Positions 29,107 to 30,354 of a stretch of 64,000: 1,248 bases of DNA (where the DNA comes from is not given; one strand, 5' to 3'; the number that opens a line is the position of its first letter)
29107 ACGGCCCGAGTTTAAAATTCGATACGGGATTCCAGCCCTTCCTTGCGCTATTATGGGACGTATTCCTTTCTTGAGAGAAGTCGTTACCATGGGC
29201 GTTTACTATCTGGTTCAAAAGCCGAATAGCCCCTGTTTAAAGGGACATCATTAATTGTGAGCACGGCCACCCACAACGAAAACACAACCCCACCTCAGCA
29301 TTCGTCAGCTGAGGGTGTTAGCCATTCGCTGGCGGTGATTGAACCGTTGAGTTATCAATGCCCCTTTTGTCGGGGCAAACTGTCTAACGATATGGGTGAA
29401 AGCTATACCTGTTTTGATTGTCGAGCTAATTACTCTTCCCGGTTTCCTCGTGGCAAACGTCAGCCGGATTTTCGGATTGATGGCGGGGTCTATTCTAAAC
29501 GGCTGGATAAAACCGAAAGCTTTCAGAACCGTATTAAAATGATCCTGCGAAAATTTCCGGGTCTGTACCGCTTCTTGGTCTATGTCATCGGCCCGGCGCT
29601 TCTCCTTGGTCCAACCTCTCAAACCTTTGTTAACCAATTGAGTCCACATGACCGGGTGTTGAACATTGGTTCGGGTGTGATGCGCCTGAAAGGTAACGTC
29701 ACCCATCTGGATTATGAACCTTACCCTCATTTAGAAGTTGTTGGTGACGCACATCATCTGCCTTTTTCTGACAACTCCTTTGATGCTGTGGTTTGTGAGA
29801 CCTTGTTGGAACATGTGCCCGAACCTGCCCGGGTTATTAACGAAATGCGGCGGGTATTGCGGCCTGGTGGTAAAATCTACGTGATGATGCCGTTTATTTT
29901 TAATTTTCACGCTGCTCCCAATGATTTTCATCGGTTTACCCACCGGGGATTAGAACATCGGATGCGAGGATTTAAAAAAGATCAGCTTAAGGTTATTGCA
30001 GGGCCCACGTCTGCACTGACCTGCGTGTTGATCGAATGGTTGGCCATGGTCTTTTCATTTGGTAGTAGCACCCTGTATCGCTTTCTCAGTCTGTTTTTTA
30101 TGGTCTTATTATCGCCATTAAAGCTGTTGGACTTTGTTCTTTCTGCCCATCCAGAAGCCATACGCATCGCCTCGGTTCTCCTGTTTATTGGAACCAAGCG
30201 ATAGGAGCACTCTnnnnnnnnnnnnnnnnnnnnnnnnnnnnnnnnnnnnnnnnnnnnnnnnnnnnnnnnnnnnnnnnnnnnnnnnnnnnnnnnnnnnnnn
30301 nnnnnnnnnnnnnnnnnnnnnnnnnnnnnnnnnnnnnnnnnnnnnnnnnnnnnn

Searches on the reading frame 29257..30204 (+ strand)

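Call 56: search_protein_families(library=pfam, proteins=[window:29257-30204:+], max_evalue=0.001)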
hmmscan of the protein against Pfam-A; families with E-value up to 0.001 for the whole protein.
window:29257-30204:+ (315 aa): 7 families
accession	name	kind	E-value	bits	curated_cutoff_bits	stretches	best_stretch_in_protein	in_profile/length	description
PF08241.18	Methyltransf_11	-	5e-17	62.8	21.2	1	161-209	47-95/95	Methyltransferase domain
PF13649.12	Methyltransf_25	-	4.8e-11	43.6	27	1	161-205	51-97/97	Methyltransferase domain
PF13847.12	Methyltransf_31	-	1.1e-09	38.6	27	1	162-209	60-109/145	Methyltransferase domain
PF01209.24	Ubie_methyltran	-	8.2e-08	32.3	20.1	1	161-210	103-152/233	ubiE/COQ5 methyltransferase family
PF13489.12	Methyltransf_23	-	2.5e-07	31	27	1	164-231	71-136/164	Methyltransferase domain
PF08242.18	Methyltransf_12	-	3.2e-07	31.4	30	1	163-207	53-98/98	Methyltransferase domain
PF05148.21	Methyltransf_8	-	0.00035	20.9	27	1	144-209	92-156/219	Hypothetical methyltransferase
